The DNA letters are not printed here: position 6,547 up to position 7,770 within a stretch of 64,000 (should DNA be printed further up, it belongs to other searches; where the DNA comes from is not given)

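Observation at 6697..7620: LOV-type PAS lacking the photoactive Cys, fused to a degenerate GGDEF that keeps its I-site and is coupled to nagZ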

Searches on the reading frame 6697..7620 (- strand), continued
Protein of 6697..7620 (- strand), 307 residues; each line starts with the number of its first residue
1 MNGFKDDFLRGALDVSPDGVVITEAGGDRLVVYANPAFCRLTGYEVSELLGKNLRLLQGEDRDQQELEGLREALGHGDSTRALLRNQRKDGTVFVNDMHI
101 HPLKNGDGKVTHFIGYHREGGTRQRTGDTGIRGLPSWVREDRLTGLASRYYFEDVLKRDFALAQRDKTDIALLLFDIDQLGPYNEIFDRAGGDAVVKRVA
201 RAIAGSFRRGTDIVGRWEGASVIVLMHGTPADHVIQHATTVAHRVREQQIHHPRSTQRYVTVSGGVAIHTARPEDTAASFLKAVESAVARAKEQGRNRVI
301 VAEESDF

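Call 33: find_encoding_contigs(protein=P0333, flank=6000, max_places=2)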
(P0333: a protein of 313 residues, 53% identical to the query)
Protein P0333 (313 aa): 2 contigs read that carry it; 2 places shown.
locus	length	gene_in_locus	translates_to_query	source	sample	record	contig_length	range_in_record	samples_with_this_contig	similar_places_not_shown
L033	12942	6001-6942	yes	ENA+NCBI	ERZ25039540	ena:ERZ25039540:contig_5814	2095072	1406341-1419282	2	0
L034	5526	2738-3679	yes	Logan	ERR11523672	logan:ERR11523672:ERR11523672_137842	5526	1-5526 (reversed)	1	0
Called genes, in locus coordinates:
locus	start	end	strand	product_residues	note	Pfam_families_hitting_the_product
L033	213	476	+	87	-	PF07650:KH_2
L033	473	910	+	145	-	PF11967:RecO_N, PF02565:RecO_C (weak)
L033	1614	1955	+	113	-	PF03740:PdxJ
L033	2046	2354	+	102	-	PF01648:ACPS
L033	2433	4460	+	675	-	PF10108:DNA_pol_B_exo2, PF13482:RNase_H_2 (faint), PF05958:tRNA_U5-meth_tr, PF08241:Methyltransf_11 (weak), PF13649:Methyltransf_25, PF13847:Methyltransf_31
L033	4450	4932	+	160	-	PF01928:CYTH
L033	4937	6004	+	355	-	PF00933:Glyco_hydro_3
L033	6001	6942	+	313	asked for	PF00989:PAS, PF13188:PAS_8, PF08448:PAS_4, PF13426:PAS_9, PF08447:PAS_3, PF00990:GGDEF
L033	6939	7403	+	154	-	PF09917:DUF2147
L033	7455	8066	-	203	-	PF10972:CsiV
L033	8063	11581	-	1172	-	PF17757:UvrB_inter, PF21132:MFD_D3, PF02559:CarD_TRCF_RID, PF00270:DEAD, PF04851:ResIII, PF00271:Helicase_C, PF03461:TRCF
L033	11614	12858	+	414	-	PF25919:BSH_CusB (faint), PF25917:BSH_RND, PF25973:BSH_CzcB (weak), PF25954:Beta-barrel_RND_2, PF25989:YknX_C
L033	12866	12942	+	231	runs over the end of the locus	PF00005:ABC_tran, PF13304:AAA_21 (faint)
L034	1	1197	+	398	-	?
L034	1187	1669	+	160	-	PF01928:CYTH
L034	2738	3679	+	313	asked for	PF00989:PAS, PF13188:PAS_8, PF08448:PAS_4, PF13426:PAS_9, PF08447:PAS_3, PF00990:GGDEF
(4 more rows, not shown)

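Call 34: find_encoding_contigs(protein=P0356, flank=6000, max_places=2)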
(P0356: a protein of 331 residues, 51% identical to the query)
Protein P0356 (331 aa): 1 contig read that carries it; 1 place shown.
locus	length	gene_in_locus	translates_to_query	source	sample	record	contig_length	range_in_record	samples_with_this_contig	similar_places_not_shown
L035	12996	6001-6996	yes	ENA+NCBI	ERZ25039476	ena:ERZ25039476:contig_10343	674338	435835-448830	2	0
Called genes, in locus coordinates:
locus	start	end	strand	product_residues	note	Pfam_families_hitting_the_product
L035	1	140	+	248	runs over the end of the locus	PF14622:Ribonucleas_3_3, PF00636:Ribonuclease_3, PF00035:dsrm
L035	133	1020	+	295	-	PF00350:Dynamin_N (faint), PF01926:MMR_HSR1, PF02421:FeoB_N, PF04548:AIG1 (weak), PF00009:GTP_EFTU (weak), PF07650:KH_2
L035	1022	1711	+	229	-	PF11967:RecO_N, PF02565:RecO_C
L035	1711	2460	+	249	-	PF03740:PdxJ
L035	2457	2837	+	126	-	PF01648:ACPS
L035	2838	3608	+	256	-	PF03104:DNA_pol_B_exo1 (faint), PF10108:DNA_pol_B_exo2, PF13482:RNase_H_2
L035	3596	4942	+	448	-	PF05958:tRNA_U5-meth_tr, PF13847:Methyltransf_31, PF13649:Methyltransf_25 (weak)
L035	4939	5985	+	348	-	PF00933:Glyco_hydro_3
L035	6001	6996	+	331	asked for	PF00989:PAS, PF13188:PAS_8, PF08448:PAS_4, PF13426:PAS_9, PF08447:PAS_3, PF00990:GGDEF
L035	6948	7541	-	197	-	PF10972:CsiV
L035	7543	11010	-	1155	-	PF17757:UvrB_inter, PF21132:MFD_D3, PF02559:CarD_TRCF_RID, PF00270:DEAD, PF04851:ResIII, PF00271:Helicase_C, PF03461:TRCF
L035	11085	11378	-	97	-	-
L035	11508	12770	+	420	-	PF12704:MacB_PCD, PF02687:FtsX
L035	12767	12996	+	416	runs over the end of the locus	PF12704:MacB_PCD, PF02687:FtsX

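Call 35: find_encoding_contigs(protein=P0354, flank=6000, max_places=2)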
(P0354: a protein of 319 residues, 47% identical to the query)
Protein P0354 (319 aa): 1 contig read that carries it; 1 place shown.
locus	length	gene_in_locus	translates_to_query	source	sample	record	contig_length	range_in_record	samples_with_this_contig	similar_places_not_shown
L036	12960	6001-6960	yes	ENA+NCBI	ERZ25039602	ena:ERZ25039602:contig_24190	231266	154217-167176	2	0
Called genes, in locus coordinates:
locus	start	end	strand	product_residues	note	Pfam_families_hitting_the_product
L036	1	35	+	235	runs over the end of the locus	PF14622:Ribonucleas_3_3, PF22935:RM44_endonuclase (faint), PF00636:Ribonuclease_3, PF00035:dsrm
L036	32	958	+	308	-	PF03193:RsgA_GTPase (faint), PF00009:GTP_EFTU (faint), PF00350:Dynamin_N (faint), PF01926:MMR_HSR1, PF02421:FeoB_N, PF04548:AIG1, PF07650:KH_2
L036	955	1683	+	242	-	PF11967:RecO_N, PF02565:RecO_C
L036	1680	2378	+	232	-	PF03740:PdxJ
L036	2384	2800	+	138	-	PF01648:ACPS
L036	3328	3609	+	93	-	PF10108:DNA_pol_B_exo2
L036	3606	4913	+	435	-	PF01938:TRAM (faint), PF05958:tRNA_U5-meth_tr, PF08241:Methyltransf_11 (weak), PF13649:Methyltransf_25, PF13847:Methyltransf_31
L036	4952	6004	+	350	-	PF00933:Glyco_hydro_3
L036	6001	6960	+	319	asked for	PF00989:PAS, PF13188:PAS_8, PF08448:PAS_4, PF13426:PAS_9, PF08447:PAS_3, PF00990:GGDEF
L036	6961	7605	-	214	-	PF10972:CsiV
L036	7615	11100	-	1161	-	PF17757:UvrB_inter, PF21132:MFD_D3, PF02559:CarD_TRCF_RID, PF00270:DEAD, PF04851:ResIII, PF00271:Helicase_C, PF03461:TRCF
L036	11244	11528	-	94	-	-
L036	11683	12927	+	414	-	PF12704:MacB_PCD, PF02687:FtsX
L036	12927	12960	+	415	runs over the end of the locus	PF12704:MacB_PCD, PF02687:FtsX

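Call 36: find_encoding_contigs(protein=P0385, flank=6000, max_places=2)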
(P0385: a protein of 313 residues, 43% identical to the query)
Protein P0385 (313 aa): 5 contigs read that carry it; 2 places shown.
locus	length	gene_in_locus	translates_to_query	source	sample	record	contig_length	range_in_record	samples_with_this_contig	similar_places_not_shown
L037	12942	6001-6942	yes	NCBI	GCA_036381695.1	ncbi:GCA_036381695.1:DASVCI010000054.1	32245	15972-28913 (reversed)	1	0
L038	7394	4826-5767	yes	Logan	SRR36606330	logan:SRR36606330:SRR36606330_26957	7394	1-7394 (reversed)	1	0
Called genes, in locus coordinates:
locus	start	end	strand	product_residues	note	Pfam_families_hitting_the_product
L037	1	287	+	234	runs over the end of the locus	PF14622:Ribonucleas_3_3, PF00636:Ribonuclease_3, PF00035:dsrm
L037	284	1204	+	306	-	PF03193:RsgA_GTPase (faint), PF00350:Dynamin_N (faint), PF01926:MMR_HSR1, PF02421:FeoB_N, PF04548:AIG1, PF00009:GTP_EFTU (weak), PF07650:KH_2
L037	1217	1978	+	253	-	PF11967:RecO_N, PF02565:RecO_C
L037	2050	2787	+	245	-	PF03740:PdxJ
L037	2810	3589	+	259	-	PF03104:DNA_pol_B_exo1 (faint), PF10108:DNA_pol_B_exo2, PF13482:RNase_H_2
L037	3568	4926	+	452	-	PF01938:TRAM, PF05958:tRNA_U5-meth_tr, PF02475:TRM5-TYW2_MTfase (weak), PF01189:Methyltr_RsmB-F (weak), PF05175:MTS (weak), PF13649:Methyltransf_25, PF13847:Methyltransf_31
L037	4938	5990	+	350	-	PF00933:Glyco_hydro_3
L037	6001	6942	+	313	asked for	PF00989:PAS, PF13188:PAS_8 (weak), PF08448:PAS_4, PF13426:PAS_9, PF08447:PAS_3, PF00990:GGDEF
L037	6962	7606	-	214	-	PF10972:CsiV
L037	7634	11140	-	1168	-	PF17757:UvrB_inter, PF21132:MFD_D3, PF02559:CarD_TRCF_RID, PF00270:DEAD, PF04851:ResIII, PF00271:Helicase_C, PF03461:TRCF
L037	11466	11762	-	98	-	-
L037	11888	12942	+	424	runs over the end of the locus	PF12704:MacB_PCD, PF02687:FtsX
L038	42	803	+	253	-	PF11967:RecO_N, PF02565:RecO_C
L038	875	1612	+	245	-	PF03740:PdxJ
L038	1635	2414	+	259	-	PF03104:DNA_pol_B_exo1 (faint), PF10108:DNA_pol_B_exo2, PF13482:RNase_H_2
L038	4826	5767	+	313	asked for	PF00989:PAS, PF13188:PAS_8 (weak), PF08448:PAS_4, PF13426:PAS_9, PF08447:PAS_3, PF00990:GGDEF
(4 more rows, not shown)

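Call 37: find_encoding_contigs(protein=P0369, flank=6000, max_places=2)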
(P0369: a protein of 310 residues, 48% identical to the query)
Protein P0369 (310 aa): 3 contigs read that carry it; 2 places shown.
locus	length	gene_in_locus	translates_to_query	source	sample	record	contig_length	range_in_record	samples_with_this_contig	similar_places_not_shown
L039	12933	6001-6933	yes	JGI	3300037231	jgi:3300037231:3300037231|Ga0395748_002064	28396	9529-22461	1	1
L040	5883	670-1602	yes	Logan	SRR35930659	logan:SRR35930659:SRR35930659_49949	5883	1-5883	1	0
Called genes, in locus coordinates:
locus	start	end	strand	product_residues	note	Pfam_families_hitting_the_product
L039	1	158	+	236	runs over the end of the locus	PF14622:Ribonucleas_3_3, PF22935:RM44_endonuclase (faint), PF00636:Ribonuclease_3, PF00035:dsrm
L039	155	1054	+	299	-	PF01926:MMR_HSR1, PF02421:FeoB_N, PF03193:RsgA_GTPase (faint), PF04548:AIG1, PF10662:PduV-EutP (faint), PF00350:Dynamin_N (faint), PF00009:GTP_EFTU (weak), PF07650:KH_2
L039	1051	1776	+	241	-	PF11967:RecO_N, PF02565:RecO_C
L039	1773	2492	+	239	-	PF03740:PdxJ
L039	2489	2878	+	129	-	PF01648:ACPS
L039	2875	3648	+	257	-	PF10108:DNA_pol_B_exo2, PF13482:RNase_H_2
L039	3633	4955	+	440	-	PF01938:TRAM (weak), PF05958:tRNA_U5-meth_tr, PF03602:Cons_hypoth95 (weak), PF05175:MTS (weak), PF13649:Methyltransf_25, PF13847:Methyltransf_31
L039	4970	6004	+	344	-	PF00933:Glyco_hydro_3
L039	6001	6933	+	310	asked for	PF00989:PAS, PF13188:PAS_8, PF08448:PAS_4, PF13426:PAS_9, PF08447:PAS_3, PF00990:GGDEF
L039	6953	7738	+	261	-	PF02274:ADI (weak)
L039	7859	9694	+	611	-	PF05228:CHASE4, PF00672:HAMP, PF02518:HATPase_c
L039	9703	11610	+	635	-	PF00072:Response_reg (weak), PF00990:GGDEF, PF00563:EAL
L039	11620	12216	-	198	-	PF06080:DUF938, PF13649:Methyltransf_25 (weak)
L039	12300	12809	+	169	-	PF09351:DUF1993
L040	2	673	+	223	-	?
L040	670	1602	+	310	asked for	PF00989:PAS, PF13188:PAS_8, PF08448:PAS_4, PF13426:PAS_9, PF08447:PAS_3, PF00990:GGDEF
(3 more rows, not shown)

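Call 38: find_encoding_contigs(protein=P0339, flank=6000, max_places=2)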
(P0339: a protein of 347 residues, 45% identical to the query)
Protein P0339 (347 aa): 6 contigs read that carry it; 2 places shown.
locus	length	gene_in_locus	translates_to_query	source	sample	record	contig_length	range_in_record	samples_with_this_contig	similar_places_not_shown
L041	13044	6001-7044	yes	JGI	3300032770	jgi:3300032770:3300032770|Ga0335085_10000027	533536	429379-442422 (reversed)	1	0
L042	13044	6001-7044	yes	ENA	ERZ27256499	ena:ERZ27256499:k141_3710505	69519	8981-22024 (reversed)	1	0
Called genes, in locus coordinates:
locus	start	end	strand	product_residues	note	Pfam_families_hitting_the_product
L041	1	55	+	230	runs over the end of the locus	PF14622:Ribonucleas_3_3, PF00636:Ribonuclease_3, PF00035:dsrm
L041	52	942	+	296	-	PF00350:Dynamin_N (faint), PF01926:MMR_HSR1, PF02421:FeoB_N, PF04548:AIG1 (weak), PF00009:GTP_EFTU (weak), PF07650:KH_2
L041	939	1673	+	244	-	PF11967:RecO_N, PF02565:RecO_C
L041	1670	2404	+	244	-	PF03740:PdxJ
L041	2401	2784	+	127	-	PF01648:ACPS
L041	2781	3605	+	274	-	PF03104:DNA_pol_B_exo1 (weak), PF10108:DNA_pol_B_exo2, PF13482:RNase_H_2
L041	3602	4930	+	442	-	PF05958:tRNA_U5-meth_tr, PF01135:PCMT (faint), PF13649:Methyltransf_25, PF13847:Methyltransf_31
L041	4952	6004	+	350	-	PF00933:Glyco_hydro_3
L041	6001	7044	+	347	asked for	PF00989:PAS, PF13188:PAS_8, PF08448:PAS_4, PF13426:PAS_9, PF08447:PAS_3, PF00990:GGDEF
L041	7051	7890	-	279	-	PF10972:CsiV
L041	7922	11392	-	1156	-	PF17757:UvrB_inter, PF21132:MFD_D3, PF02559:CarD_TRCF_RID, PF00270:DEAD, PF04851:ResIII, PF00271:Helicase_C, PF03461:TRCF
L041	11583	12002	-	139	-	-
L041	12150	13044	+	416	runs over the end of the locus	PF12704:MacB_PCD, PF02687:FtsX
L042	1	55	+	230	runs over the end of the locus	PF14622:Ribonucleas_3_3, PF00636:Ribonuclease_3, PF00035:dsrm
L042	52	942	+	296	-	PF00350:Dynamin_N (faint), PF01926:MMR_HSR1, PF02421:FeoB_N, PF04548:AIG1 (weak), PF00009:GTP_EFTU (weak), PF07650:KH_2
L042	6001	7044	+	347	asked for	PF00989:PAS, PF13188:PAS_8, PF08448:PAS_4, PF13426:PAS_9, PF08447:PAS_3, PF00990:GGDEF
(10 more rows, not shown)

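Call 39: list_cluster_members(proteins=[P0345, P0333, P0273, P0325, P0328, P0374, P0354, P0356, P0318, P0002])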
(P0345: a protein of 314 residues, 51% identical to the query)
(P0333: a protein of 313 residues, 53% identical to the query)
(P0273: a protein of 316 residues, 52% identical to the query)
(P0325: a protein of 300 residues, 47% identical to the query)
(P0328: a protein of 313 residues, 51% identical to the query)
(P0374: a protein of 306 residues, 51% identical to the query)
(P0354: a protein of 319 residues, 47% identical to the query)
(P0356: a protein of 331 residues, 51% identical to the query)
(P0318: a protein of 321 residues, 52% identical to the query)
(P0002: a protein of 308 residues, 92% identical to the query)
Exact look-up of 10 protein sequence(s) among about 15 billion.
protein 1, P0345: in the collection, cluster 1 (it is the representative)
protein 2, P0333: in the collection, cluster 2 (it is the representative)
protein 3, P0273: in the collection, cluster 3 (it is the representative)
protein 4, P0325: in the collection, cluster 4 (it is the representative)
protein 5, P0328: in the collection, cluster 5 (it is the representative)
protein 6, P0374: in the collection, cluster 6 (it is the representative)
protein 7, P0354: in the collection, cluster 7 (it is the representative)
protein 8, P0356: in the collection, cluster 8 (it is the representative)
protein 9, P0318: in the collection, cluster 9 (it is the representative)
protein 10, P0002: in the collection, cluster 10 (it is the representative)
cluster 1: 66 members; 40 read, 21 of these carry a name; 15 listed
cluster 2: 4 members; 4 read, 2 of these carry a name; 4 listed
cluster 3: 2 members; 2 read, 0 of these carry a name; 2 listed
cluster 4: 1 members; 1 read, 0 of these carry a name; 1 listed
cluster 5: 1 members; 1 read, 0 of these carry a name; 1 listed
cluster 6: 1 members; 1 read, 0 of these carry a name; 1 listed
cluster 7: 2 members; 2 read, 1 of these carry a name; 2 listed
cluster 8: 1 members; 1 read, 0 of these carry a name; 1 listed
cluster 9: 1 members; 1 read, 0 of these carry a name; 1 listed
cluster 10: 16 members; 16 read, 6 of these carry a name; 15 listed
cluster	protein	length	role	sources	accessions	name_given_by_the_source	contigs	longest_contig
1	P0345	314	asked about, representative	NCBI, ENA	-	-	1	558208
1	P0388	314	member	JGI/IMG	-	diguanylate cyclase (GGDEF)-like protein/PAS domain S-box-containing protein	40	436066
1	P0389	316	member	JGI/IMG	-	two-component system cell cycle response regulator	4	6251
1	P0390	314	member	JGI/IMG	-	diguanylate cyclase (GGDEF)-like protein/PAS domain S-box-containing protein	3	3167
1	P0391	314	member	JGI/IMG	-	two-component system cell cycle response regulator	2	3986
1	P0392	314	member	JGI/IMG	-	two-component system, cell cycle response regulator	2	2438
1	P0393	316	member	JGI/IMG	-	two-component system cell cycle response regulator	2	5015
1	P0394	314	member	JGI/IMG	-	two-component system cell cycle response regulator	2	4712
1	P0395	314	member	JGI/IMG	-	two-component system, cell cycle response regulator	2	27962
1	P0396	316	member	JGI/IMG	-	two-component system cell cycle response regulator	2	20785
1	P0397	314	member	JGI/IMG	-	diguanylate cyclase (GGDEF)-like protein/PAS domain S-box-containing protein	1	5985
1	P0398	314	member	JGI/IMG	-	two-component system, cell cycle response regulator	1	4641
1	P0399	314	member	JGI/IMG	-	diguanylate cyclase (GGDEF)-like protein/PAS domain S-box-containing protein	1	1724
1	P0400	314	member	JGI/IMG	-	diguanylate cyclase (GGDEF)-like protein/PAS domain S-box-containing protein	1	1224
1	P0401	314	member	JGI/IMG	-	two-component system cell cycle response regulator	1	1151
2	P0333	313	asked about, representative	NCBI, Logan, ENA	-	-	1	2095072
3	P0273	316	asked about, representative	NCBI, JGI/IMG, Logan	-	-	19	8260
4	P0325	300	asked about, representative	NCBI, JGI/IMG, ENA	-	-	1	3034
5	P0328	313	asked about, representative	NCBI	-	-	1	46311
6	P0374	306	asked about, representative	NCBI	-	-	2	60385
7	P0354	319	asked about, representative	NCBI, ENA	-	-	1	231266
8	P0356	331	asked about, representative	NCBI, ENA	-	-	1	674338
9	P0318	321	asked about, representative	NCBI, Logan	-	-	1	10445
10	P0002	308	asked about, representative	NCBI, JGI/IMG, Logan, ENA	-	-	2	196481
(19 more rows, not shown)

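Call 40: predict_structure(alignment_id=A1)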
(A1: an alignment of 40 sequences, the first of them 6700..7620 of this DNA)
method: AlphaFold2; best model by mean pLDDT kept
length: 307 residues; sequences in the alignment: 40
mean_pLDDT: 70.9   pTM: 0.47
mean pLDDT of the five models: 70.9, 62.9, 58.9, 58.0, 53.2
residues with pLDDT >= 90: 48; 70-90: 141; 50-70: 54; < 50: 64
segments of 3 or more residues with pLDDT < 50: 1-5, 121-151, 182-191, 209-219, 250-252, 254-256
pLDDT, mean of each block of 10 residues (from residue 1): 45 79 92 92 92 90 82 90 83 81 89 88 34 36 41 62 76 73 42 58 59 46 68 79 63 51 82 79 86 81 85
secondary structure, 60 per line:
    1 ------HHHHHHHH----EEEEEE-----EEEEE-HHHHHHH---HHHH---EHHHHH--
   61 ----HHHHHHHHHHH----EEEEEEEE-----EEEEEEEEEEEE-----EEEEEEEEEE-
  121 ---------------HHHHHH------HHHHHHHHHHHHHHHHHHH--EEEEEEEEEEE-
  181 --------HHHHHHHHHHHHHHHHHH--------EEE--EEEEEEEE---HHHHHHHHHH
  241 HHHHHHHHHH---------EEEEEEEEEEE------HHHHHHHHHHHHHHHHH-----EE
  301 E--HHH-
elements in order: H7-14 E19-24 E30-34 H36-42 H46-49 H54-58 H65-75 E80-87 E93-104 E110-119 H136-141 H148-166 E169-179 H189-206 E215-217 E220-227 H231-250 E260-270 H277-293 E299-301

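Call 56: predict_structure(alignment_id=A3)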
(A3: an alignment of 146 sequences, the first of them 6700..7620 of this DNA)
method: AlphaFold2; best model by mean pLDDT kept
length: 307 residues; sequences in the alignment: 146
mean_pLDDT: 88.0   pTM: 0.58
mean pLDDT of the five models: 88.0, 87.6, 87.1, 86.9, 86.8
residues with pLDDT >= 90: 193; 70-90: 92; 50-70: 7; < 50: 15
segments of 3 or more residues with pLDDT < 50: 122-135
pLDDT, mean of each block of 10 residues (from residue 1): 71 88 94 96 97 94 86 93 91 90 94 93 37 54 88 89 91 95 80 92 88 90 93 95 95 83 96 91 97 94 94
secondary structure, 60 per line:
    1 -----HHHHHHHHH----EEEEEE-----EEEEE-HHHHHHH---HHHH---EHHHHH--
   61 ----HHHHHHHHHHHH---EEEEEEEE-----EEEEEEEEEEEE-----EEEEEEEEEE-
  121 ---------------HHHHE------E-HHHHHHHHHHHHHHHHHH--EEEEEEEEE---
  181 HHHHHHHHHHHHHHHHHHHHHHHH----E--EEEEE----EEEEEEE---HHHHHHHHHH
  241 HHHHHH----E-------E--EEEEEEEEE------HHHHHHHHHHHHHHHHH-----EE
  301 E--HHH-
elements in order: H6-14 E19-24 E30-34 H36-42 H46-49 H54-58 H65-76 E80-87 E93-104 E110-119 H136-139 H149-166 E169-177 H181-204 E212-216 E221-227 H231-246 E262-270 H277-293 E299-301
